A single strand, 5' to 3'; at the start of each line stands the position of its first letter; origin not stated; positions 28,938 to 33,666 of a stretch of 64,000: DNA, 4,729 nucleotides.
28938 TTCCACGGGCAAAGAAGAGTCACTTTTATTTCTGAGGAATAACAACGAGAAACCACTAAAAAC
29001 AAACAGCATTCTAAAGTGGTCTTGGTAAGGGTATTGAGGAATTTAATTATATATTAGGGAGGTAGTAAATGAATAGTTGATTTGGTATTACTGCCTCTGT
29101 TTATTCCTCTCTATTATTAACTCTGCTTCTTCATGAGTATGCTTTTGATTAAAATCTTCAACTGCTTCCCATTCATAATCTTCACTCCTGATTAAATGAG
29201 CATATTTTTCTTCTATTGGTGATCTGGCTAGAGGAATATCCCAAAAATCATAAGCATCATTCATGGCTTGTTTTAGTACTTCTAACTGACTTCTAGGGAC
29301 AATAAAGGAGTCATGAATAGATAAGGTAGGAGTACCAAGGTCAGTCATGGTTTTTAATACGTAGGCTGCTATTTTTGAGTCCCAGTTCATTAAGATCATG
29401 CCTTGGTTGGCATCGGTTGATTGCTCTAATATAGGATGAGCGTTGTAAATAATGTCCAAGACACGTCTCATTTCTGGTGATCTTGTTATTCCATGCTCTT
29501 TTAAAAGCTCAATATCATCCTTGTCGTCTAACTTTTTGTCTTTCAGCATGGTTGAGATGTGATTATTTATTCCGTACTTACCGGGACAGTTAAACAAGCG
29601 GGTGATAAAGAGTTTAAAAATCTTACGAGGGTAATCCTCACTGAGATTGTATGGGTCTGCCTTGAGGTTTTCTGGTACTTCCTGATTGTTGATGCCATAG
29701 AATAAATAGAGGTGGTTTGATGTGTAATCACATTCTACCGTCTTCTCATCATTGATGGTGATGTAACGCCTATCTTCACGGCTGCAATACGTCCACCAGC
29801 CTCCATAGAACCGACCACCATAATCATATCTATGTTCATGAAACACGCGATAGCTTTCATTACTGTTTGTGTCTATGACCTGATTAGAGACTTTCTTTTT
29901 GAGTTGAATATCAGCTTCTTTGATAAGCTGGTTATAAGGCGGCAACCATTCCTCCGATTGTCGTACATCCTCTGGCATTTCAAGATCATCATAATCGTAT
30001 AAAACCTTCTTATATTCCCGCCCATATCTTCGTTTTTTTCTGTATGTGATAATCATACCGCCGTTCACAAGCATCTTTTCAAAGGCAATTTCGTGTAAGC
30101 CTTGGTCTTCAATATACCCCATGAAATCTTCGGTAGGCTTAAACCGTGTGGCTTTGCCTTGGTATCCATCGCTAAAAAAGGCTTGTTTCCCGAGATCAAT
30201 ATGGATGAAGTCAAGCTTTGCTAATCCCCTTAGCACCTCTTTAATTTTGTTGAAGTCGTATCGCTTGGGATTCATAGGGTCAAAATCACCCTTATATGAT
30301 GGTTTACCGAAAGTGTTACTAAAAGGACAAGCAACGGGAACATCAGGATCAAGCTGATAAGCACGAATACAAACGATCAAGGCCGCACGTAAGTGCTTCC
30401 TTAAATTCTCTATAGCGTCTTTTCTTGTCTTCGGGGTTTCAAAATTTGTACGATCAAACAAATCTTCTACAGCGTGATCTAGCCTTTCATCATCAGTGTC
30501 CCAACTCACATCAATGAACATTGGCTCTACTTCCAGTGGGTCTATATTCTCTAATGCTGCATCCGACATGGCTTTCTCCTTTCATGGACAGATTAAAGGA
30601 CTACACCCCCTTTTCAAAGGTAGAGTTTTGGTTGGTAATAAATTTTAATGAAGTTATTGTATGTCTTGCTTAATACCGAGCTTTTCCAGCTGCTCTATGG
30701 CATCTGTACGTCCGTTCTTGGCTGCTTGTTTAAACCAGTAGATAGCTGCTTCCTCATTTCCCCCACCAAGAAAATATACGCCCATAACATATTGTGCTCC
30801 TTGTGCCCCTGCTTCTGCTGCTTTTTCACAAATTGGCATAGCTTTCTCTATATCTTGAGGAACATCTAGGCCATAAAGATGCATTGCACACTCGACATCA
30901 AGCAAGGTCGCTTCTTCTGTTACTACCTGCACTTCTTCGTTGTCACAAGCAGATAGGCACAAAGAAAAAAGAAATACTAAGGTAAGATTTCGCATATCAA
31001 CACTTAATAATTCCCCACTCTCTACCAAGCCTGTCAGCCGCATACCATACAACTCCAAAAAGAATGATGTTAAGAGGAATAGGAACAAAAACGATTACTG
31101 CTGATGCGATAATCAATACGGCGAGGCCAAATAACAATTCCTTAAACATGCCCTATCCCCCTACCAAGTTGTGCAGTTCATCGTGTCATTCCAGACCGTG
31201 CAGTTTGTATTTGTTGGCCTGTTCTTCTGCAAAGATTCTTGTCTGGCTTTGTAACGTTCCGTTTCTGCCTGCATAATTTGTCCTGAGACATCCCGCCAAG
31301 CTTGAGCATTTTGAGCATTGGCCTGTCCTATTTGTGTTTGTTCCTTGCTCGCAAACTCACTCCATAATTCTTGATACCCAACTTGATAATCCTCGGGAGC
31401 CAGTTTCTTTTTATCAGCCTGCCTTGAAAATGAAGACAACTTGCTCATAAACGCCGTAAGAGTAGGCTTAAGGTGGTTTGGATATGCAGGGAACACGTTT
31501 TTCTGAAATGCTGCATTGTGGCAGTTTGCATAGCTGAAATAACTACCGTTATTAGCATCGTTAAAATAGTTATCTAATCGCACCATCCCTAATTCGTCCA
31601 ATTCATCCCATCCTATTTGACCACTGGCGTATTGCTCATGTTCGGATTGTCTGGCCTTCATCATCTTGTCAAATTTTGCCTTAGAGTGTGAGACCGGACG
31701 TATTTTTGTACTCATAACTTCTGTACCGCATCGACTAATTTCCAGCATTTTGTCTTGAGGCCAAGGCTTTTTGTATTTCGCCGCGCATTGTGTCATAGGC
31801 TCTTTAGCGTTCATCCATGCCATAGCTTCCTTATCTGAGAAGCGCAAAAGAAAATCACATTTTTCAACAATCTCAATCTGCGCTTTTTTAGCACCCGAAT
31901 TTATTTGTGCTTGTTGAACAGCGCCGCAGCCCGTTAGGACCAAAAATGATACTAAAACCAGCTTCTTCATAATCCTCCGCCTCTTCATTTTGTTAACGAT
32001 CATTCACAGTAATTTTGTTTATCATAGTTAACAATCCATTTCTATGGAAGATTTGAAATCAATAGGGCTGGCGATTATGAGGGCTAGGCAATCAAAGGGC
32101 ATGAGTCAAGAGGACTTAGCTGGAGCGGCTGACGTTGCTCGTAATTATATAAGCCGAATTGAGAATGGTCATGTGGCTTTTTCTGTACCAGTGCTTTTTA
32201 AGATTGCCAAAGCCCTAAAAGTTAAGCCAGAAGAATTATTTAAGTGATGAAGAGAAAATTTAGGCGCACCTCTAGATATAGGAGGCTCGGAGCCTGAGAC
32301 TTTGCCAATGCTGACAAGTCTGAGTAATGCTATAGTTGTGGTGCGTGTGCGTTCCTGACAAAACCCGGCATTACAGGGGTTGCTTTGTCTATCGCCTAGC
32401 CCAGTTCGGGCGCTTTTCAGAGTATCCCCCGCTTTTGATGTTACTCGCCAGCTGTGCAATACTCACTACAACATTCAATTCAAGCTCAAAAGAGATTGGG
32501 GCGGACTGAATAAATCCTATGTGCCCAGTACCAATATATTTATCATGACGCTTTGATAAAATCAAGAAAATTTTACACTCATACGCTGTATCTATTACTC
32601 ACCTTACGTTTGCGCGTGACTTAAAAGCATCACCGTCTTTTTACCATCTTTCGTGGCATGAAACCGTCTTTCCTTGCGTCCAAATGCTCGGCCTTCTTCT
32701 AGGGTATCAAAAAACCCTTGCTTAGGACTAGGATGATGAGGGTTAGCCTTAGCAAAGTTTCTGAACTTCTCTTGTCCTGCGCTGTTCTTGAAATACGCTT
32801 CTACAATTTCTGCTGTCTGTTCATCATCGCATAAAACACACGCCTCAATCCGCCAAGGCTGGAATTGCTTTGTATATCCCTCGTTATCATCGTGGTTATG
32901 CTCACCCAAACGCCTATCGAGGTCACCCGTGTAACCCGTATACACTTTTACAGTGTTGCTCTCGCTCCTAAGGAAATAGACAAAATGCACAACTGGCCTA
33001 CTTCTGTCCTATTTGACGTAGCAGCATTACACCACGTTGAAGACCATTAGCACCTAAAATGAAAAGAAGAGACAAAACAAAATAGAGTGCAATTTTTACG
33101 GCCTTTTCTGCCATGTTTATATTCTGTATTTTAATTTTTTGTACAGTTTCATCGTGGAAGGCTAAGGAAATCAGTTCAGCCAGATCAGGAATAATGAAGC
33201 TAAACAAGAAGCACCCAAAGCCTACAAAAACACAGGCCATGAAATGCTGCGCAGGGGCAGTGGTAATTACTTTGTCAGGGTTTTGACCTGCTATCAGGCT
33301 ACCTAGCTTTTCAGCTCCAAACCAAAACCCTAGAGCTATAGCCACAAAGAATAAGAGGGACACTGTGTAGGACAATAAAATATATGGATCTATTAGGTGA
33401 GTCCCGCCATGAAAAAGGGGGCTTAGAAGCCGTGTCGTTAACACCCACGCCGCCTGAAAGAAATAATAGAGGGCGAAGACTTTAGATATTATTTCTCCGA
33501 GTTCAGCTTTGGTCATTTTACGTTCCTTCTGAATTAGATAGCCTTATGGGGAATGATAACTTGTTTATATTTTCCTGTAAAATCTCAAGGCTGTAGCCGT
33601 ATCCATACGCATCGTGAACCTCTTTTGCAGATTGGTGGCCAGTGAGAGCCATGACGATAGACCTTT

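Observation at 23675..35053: ~11.3 kb integrative island in the 3' end of tRNA-Gly(GCC), delimited to the base by a 21-bp direct repeat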

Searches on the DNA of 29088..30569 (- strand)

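Call 113: search_rna_families(sources=[L091, L092], threshold=evalue, max_evalue=0.1)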
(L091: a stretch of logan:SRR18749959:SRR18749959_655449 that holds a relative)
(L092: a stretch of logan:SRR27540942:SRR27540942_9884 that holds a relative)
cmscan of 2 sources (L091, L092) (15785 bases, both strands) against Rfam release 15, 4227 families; matches with E-value up to 0.1: 1.
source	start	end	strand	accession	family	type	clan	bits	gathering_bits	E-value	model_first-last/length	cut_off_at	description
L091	1829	1974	-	RF03005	lysM-TM7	Cis-reg;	-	31.1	61.5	0.024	1-138/138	no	lysM-TM7 RNA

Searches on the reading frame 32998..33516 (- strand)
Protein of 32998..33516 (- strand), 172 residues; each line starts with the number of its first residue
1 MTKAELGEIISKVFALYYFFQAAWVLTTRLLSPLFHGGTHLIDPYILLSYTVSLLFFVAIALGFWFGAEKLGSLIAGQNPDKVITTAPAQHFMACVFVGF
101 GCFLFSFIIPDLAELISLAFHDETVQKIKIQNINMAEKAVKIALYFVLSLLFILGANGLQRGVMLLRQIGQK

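Call 8: search_protein_families(library=pfam, proteins=[window:32998-33516:-], max_evalue=0.01)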
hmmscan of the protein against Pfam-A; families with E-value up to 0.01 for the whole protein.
window:32998-33516:- (172 aa): 0 families

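Call 9: search_protein_families(library=padloc, proteins=[window:32998-33516:-], max_evalue=0.01)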
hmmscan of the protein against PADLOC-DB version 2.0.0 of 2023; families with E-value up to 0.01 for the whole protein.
window:32998-33516:- (172 aa): 0 families

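Call 22: search_protein_families(library=phrogs, proteins=[window:32998-33516:-], max_evalue=0.01)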
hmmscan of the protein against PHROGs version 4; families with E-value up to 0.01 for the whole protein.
window:32998-33516:- (172 aa): 0 families
